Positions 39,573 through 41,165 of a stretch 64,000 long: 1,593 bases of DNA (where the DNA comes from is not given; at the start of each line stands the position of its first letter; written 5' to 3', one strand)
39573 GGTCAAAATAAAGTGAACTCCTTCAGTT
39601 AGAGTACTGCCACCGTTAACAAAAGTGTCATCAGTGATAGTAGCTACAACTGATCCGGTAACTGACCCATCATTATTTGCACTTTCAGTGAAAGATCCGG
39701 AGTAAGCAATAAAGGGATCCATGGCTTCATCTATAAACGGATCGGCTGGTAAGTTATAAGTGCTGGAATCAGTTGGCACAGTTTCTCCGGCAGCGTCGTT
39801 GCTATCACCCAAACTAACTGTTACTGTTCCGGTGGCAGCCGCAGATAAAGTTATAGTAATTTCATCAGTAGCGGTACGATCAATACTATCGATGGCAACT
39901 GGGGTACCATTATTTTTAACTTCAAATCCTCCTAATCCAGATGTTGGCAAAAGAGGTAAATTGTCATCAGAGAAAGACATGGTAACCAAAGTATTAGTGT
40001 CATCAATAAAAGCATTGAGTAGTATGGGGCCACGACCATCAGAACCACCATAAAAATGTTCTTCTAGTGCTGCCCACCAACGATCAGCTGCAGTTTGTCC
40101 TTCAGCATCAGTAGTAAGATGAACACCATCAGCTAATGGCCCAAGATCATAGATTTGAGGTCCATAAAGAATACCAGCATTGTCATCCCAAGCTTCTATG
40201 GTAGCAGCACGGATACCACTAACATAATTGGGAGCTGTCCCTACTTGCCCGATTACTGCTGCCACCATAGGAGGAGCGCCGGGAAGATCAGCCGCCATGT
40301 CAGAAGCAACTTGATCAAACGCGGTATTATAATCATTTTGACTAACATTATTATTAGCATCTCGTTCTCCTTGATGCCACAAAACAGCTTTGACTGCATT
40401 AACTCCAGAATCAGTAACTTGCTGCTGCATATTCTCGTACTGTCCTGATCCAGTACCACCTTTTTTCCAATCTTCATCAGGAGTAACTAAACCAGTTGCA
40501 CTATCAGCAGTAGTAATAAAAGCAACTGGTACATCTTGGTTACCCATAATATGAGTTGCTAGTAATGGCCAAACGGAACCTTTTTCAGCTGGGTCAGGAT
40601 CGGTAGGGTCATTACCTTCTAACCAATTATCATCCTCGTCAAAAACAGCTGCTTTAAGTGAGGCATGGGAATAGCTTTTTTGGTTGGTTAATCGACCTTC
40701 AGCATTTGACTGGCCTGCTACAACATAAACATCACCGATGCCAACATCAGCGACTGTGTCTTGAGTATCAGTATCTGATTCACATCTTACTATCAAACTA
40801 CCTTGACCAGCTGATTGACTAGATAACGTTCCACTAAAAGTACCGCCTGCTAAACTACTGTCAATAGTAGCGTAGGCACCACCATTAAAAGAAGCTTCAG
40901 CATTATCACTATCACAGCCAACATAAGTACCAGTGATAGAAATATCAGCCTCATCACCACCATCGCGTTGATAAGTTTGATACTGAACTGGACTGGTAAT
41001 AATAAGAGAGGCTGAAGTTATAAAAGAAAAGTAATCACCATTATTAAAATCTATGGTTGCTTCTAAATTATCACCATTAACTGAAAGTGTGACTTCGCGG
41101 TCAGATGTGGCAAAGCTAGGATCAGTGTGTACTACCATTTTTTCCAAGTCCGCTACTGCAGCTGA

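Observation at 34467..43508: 3013-aa surface protein with a recent ~2.9-kb internal tandem duplication and a glycan-esterase domain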

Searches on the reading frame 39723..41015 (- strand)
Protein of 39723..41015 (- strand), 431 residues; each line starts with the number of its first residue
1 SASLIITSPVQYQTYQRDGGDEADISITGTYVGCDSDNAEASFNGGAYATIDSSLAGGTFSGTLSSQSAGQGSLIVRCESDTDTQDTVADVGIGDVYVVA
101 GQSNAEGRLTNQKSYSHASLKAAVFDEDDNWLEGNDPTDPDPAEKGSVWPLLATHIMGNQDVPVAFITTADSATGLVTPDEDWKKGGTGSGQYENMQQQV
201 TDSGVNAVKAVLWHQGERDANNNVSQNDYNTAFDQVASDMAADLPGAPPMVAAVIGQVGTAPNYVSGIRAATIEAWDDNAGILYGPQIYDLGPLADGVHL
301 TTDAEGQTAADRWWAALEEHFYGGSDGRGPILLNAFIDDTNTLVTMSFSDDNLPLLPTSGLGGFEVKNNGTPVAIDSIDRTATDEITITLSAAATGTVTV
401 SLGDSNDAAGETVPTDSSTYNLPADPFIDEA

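Call 23: search_solved_structures(query=window:39723-41015:-, max_evalue=0.01, show_alignments=2)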
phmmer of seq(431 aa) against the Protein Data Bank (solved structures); distinct sequences matched with E-value up to 0.01: 1.
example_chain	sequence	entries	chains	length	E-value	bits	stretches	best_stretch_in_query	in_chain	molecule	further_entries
2apj_A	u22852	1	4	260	2.9e-06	29.7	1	128-309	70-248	Putative Esterase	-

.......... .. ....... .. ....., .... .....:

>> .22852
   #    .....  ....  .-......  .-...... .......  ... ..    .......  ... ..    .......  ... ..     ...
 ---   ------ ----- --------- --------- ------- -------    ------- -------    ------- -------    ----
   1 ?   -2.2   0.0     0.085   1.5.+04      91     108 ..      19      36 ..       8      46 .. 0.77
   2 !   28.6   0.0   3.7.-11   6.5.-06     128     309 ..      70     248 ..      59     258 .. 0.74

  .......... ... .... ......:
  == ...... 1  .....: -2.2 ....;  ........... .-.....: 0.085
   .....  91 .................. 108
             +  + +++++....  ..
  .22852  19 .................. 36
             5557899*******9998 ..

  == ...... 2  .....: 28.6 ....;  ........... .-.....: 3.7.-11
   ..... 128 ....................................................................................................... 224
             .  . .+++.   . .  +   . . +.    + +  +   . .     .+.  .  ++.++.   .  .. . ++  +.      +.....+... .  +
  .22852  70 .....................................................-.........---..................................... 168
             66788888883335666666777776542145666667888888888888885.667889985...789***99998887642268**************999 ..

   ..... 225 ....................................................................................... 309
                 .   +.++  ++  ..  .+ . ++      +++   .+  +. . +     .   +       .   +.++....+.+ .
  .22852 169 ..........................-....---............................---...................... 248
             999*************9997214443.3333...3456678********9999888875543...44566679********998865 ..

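Call 67: find_homologous_proteins(query=window:39723-41015:-, max_evalue=0.00001)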
Query seq(431 aa) (431 aa): 269 proteins with E <= 0.00001 among 8000 candidates; the best 120 are listed.
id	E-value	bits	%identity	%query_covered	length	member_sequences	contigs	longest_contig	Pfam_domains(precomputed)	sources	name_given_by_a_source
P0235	3.9e-109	384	46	99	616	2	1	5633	PF03629.25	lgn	-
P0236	6.6e-109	383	52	99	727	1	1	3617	PF03629.25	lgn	-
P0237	1.8e-108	381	51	99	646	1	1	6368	PF03629.25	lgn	-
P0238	2.9e-104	368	49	99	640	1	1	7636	PF03629.25,PF24517.3,PF06848.18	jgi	-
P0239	1.8e-102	362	47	97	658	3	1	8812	PF03629.25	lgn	-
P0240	1.7e-101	358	48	100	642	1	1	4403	PF03629.25,PF24517.3,PF06848.18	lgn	-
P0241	4.6e-101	357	47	100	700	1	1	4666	PF03629.25,PF13385.14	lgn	-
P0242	6.8e-98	347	49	99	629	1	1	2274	PF03629.25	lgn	-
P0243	3.3e-97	344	44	100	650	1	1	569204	PF03629.25,PF00041.28,PF16656.12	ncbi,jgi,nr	ncbi:MAG TPA: sialate O-acetylesterase [Alphaproteobacteria bacterium]|jgi:hypothetical protein|nr:s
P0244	3.4e-97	344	46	99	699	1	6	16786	PF03629.25,PF13385.14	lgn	-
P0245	5.2e-97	344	48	100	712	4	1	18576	PF03629.25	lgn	-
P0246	1.6e-95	339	45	100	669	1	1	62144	PF03629.25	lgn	-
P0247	1.6e-95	339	46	99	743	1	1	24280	PF03629.25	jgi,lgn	jgi:hypothetical protein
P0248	1.9e-95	338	47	100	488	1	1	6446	PF03629.25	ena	-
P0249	1.5e-94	336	45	100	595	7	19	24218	PF03629.25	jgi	-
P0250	1.4e-93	332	47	98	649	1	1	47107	PF03629.25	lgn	-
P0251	1.7e-93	332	45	99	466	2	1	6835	PF03629.25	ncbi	ncbi:MAG: sialate O-acetylesterase [Armatimonadota bacterium]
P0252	1.4e-92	329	45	99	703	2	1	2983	PF03629.25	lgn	-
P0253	1.9e-91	325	45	99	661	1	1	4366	PF03629.25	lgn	-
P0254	2.4e-91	325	42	99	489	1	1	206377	PF03629.25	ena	-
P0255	8.1e-91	323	46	99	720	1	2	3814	PF03629.25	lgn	-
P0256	2.0e-89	319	42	100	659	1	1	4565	PF03629.25,PF13385.14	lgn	-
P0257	2.5e-89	318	44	96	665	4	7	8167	PF03629.25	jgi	jgi:hypothetical protein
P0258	5.3e-89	317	44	100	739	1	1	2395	PF03629.25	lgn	-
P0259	9.5e-89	316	44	99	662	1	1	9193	PF03629.25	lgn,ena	-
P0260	4.1e-88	314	44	96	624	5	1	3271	PF03629.25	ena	-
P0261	5.6e-88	314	46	98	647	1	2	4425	PF03629.25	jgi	jgi:hypothetical protein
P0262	2.0e-85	305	44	99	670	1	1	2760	PF03629.25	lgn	-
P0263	2.5e-85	305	42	100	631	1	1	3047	PF03629.25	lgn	-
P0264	5.0e-85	304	42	99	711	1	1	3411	PF03629.25,PF13385.14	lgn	-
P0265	8.0e-85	303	43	98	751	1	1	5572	PF03629.25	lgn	-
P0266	8.1e-85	303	42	99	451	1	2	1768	PF03629.25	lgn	-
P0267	2.0e-84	302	44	91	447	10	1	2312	PF03629.25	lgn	-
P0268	3.9e-84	301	42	98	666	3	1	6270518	PF03629.25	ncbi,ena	-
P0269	6.8e-84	300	44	100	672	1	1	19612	PF03629.25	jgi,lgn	-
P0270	7.2e-84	300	42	99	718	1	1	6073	PF03629.25,PF13385.14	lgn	-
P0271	8.2e-84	300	38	100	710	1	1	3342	PF03629.25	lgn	-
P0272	1.1e-83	300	44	100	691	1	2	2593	PF03629.25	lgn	-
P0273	1.5e-83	299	40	99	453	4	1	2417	PF03629.25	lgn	-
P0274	2.3e-82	295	42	97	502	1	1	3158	PF03629.25,PF13753.13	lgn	-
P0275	4.8e-82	294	41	98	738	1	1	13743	PF03629.25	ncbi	-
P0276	5.1e-82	294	41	99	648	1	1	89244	PF03629.25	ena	-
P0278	5.2e-81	291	42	98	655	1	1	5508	PF03629.25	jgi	jgi:hypothetical protein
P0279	1.1e-80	290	43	100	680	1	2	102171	PF03629.25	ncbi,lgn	-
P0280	6.9e-80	287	42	99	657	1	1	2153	PF00404.25,PF03629.25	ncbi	-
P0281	1.3e-79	286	41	96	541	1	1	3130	PF03629.25,PF13753.13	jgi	-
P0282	1.4e-79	286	42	100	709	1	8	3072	PF03629.25,PF13385.14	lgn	-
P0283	1.7e-79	286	43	99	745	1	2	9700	PF03629.25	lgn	-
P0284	3.0e-79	285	42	100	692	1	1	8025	PF03629.25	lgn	-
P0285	5.3e-79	284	39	98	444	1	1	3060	PF03629.25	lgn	-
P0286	5.4e-79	284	39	99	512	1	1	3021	PF03629.25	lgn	-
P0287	1.0e-78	283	41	99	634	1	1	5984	PF03629.25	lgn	-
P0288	1.7e-78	283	40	99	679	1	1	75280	PF03629.25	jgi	jgi:hypothetical protein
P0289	3.0e-78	282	37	100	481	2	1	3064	PF03629.25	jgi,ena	-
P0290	5.5e-78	281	41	100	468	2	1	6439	PF03629.25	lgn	-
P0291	2.7e-77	279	39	99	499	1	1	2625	PF03629.25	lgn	-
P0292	5.7e-77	278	42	100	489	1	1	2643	PF03629.25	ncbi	-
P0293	5.5e-76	274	38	98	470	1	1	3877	PF03629.25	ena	-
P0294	8.0e-76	274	41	100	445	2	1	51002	PF03629.25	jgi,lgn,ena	-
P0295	1.2e-75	273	40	100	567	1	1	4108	PF03629.25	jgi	jgi:hypothetical protein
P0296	1.8e-75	273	38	99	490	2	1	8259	PF03629.25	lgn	-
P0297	1.9e-75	273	41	100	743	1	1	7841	PF03629.25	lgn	-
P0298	6.3e-75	271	40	99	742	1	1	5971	PF03629.25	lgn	-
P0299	1.8e-74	269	41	99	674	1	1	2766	PF03629.25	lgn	-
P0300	2.2e-74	269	42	98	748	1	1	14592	PF03629.25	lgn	-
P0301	6.9e-74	267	41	99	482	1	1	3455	PF03629.25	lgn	-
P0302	8.3e-74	267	39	97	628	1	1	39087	PF03629.25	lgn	-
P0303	2.3e-73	266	42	99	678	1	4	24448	PF03629.25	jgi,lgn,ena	-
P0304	5.6e-72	261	38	100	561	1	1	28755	PF03629.25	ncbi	-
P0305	2.2e-71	259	42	99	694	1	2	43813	PF03629.25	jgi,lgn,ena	-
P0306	7.8e-71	257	39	94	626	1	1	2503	PF03629.25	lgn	-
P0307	9.1e-71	257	40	95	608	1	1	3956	PF03629.25,PF18962.8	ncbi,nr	ncbi:MAG: T9SS type A sorting domain-containing protein, partial [Bacteroidia bacterium]|nr:T9SS typ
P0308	1.1e-70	257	41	99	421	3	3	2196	PF03629.25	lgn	-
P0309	1.1e-70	257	41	94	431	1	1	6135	PF03629.25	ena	-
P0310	1.3e-69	253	40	91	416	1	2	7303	PF03629.25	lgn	-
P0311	4.0e-69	252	41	85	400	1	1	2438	PF03629.25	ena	-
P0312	8.9e-69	251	44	74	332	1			PF03629.25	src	-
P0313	1.7e-66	243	37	99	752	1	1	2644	PF03629.25,PF18962.8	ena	-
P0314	6.9e-66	241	38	99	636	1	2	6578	PF03629.25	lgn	-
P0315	1.4e-65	240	38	98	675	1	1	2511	PF03629.25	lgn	-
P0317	4.6e-65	238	37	98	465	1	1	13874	PF03629.25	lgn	-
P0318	6.7e-65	238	35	98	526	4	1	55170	PF03629.25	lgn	-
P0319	9.4e-65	237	38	98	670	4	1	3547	PF03629.25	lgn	-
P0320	9.3e-64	234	37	100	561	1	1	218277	PF03629.25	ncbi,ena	-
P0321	4.3e-63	232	43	74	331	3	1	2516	PF03629.25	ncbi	-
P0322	7.3e-63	231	44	76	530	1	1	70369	PF03629.25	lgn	-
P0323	1.1e-62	230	37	99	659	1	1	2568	PF03629.25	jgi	jgi:hypothetical protein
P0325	2.1e-62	230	37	99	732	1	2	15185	PF03629.25,PF00041.28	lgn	-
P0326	3.0e-62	229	38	99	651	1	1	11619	PF03629.25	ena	-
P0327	7.7e-62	228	40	99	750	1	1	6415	PF03629.25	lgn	-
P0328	1.2e-61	227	45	70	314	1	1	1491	PF03629.25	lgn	-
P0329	3.7e-61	226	44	74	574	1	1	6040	PF03629.25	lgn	-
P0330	5.0e-61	225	43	74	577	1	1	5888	PF03629.25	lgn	-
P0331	5.1e-61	225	38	100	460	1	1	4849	PF03629.25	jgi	jgi:hypothetical protein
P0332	1.2e-60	224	37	99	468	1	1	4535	PF03629.25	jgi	jgi:hypothetical protein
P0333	1.6e-60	223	45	74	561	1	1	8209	PF03629.25,PF13385.14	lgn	-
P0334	1.7e-60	223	36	99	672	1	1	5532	PF03629.25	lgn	-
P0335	6.8e-60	221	36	100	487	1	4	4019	PF03629.25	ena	-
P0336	6.8e-60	221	43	74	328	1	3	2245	PF03629.25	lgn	-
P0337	1.2e-59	221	38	98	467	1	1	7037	PF03629.25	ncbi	-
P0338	1.7e-59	220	42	74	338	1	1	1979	PF03629.25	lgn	-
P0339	1.8e-59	220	36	98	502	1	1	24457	PF03629.25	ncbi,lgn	-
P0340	2.1e-59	220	43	74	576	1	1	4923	PF03629.25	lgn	-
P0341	3.2e-58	216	41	73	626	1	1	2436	PF03629.25,PF24517.3,PF06848.18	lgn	-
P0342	3.8e-58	216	34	98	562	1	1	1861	PF03629.25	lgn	-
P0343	6.6e-58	215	42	74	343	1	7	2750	PF03629.25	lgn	-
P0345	2.2e-57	213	43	72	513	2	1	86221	PF03629.25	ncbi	-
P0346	2.6e-57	213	40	79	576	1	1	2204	PF03629.25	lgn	-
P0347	3.7e-57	212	46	66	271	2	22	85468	PF03629.25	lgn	-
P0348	5.5e-57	212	46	73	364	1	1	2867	PF03629.25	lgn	-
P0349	5.7e-57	212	35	99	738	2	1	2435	PF03629.25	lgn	-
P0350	6.6e-57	211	39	74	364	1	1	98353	PF03629.25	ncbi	-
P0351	6.7e-57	211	35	99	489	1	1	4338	PF03629.25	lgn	-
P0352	7.0e-57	211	38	98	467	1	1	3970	PF03629.25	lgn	-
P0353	8.8e-57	211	43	74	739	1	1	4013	PF03629.25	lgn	-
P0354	1.3e-56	211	38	99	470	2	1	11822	PF03629.25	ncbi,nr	ncbi:MAG: hypothetical protein NTW58_04700 [Actinobacteria bacterium]|nr:hypothetical protein [Actin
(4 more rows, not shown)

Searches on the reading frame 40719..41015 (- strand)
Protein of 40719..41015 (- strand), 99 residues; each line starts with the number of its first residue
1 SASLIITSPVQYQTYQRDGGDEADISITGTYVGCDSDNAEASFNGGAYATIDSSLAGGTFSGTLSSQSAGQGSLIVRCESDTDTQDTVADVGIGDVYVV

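Call 11: search_protein_families(library=pfam, proteins=[window:40719-41015:-], max_evalue=5)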
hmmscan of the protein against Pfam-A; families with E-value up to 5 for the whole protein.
seq(99 aa): 1 family
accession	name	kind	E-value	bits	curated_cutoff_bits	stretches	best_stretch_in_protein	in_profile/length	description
PF12093.14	bCoV_NS8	-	0.23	12.2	27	1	63-90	92-119/126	Betacoronavirus NS8 protein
